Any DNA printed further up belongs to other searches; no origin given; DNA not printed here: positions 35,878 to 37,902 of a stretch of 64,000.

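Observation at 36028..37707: Single-gene low-GC islet encoding an ECF-type sigma domain fused to a ~370-aa unknown domain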

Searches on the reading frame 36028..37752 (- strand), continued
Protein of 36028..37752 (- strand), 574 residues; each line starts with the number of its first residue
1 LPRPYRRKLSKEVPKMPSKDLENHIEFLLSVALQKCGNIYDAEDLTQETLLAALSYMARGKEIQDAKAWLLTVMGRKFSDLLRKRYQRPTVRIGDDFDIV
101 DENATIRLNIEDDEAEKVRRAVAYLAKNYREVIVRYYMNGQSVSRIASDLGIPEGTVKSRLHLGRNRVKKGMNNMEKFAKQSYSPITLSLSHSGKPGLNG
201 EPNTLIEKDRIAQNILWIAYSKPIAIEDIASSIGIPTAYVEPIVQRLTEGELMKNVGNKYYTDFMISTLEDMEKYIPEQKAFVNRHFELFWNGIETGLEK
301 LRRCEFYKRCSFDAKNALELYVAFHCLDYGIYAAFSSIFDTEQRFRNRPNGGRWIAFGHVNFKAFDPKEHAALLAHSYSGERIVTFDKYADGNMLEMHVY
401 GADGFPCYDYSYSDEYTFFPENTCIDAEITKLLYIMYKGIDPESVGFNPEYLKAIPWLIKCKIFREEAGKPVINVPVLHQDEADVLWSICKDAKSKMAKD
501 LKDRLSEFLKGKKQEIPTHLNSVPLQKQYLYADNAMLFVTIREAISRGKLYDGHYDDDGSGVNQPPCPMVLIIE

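Call 20: predict_structure(alignment_id=A1)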
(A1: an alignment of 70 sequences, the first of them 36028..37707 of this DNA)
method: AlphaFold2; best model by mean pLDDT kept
length: 559 residues; sequences in the alignment: 70
mean_pLDDT: 85.2   pTM: 0.72
mean pLDDT of the five models: 85.2, 83.2, 80.0, 79.2, 76.8
residues with pLDDT >= 90: 309; 70-90: 173; 50-70: 44; < 50: 33
segments of 3 or more residues with pLDDT < 50: 71-97, 164-167
pLDDT, mean of each block of 10 residues (from residue 1): 70 87 80 85 82 84 66 31 30 44 65 71 73 78 74 67 56 91 85 89 94 82 84 94 94 95 98 98 98 96 98 97 93 87 91 91 90 91 93 90 85 96 93 94 96 94 97 98 97 96 93 94 98 96 90 96
secondary structure, 60 per line:
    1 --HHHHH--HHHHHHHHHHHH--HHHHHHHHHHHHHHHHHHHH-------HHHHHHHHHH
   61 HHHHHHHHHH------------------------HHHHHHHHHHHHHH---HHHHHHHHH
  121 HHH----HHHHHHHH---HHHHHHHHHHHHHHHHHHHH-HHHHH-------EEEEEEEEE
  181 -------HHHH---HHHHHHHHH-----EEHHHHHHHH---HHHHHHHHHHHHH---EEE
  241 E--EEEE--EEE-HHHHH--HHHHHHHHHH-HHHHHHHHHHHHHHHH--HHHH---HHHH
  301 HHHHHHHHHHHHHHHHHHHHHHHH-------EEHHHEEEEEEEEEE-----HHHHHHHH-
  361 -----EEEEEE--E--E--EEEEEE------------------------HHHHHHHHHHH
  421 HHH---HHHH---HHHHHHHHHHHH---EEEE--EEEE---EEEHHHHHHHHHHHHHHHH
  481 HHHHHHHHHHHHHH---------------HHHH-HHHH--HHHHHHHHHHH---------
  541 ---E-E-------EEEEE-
elements in order: H3-7 H10-21 H24-43 H51-70 H95-108 H112-123 H128-135 H139-158 H160-164 E172-180 H188-191 H195-203 H211-218 H222-234 E238-241 E244-247 E250-252 H254-258 H261-270 H272-287 H290-293 H297-324 E337-346 H352-359 E366-371 E380-385 H410-423 H427-430 H434-445 E449-452 E455-458 E462-464 H465-494 H510-513 H515-518 H521-531 E554-558

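Call 38: find_encoding_contigs(protein=window:36028-37707:-, flank=6000, max_places=6)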
Protein window:36028-37707:- (559 aa): no gene with exactly this product is on record in the collection.

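Call 40: find_encoding_contigs(protein=window:36028-37752:-, flank=8000, max_places=6)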
Protein window:36028-37752:- (574 aa): no gene with exactly this product is on record in the collection.

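Call 63: search_protein_families(library=phrogs, proteins=[window:36028-37707:-], max_evalue=0.1)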
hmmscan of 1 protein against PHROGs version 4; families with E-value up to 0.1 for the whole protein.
window:36028-37707:- (559 aa): 12 families
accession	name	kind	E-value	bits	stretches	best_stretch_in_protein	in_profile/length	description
phrog_1740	-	transcription regulation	9.5e-21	74.9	1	7-163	63-222/567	RNA polymerase sigma factor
phrog_79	-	transcription regulation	1.1e-09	39.2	1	88-156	63-136/156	anti-termination protein Q-like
phrog_11138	-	unknown function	3.2e-06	28.5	1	81-156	63-138/142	-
phrog_248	-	transcription regulation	1.6e-05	26.1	1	88-143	68-123/161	transcriptional activator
phrog_11420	-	DNA, RNA and nucleotide metabolism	2e-05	25.6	1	106-169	3-60/82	DNA binding protein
phrog_1190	-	transcription regulation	0.00072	20.4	1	93-160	95-162/167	RNA polymerase sigma factor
phrog_12156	-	DNA, RNA and nucleotide metabolism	0.0058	16.3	1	168-252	392-481/485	DNA helicase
phrog_16568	-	moron, auxiliary metabolic gene and host takeover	0.0089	17.2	0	208-245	19-56/129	Ren-like exclusion protein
phrog_6081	-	unknown function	0.0094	16.5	1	96-145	40-88/169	-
phrog_36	-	transcription regulation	0.013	16.1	1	98-166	128-189/220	transcriptional regulator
phrog_24072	-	unknown function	0.029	15.6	1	205-240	22-57/135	-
phrog_11457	-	unknown function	0.082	13.9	0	123-149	22-48/60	-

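Call 64: search_protein_families(library=padloc, proteins=[window:36028-37707:-], max_evalue=0.1)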
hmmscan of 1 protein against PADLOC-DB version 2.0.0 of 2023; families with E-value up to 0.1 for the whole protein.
window:36028-37707:- (559 aa): 1 family
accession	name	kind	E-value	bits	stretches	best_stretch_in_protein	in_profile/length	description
PDLC01848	CARF3--CARF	-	0.0047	14.6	0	115-147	139-171/197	-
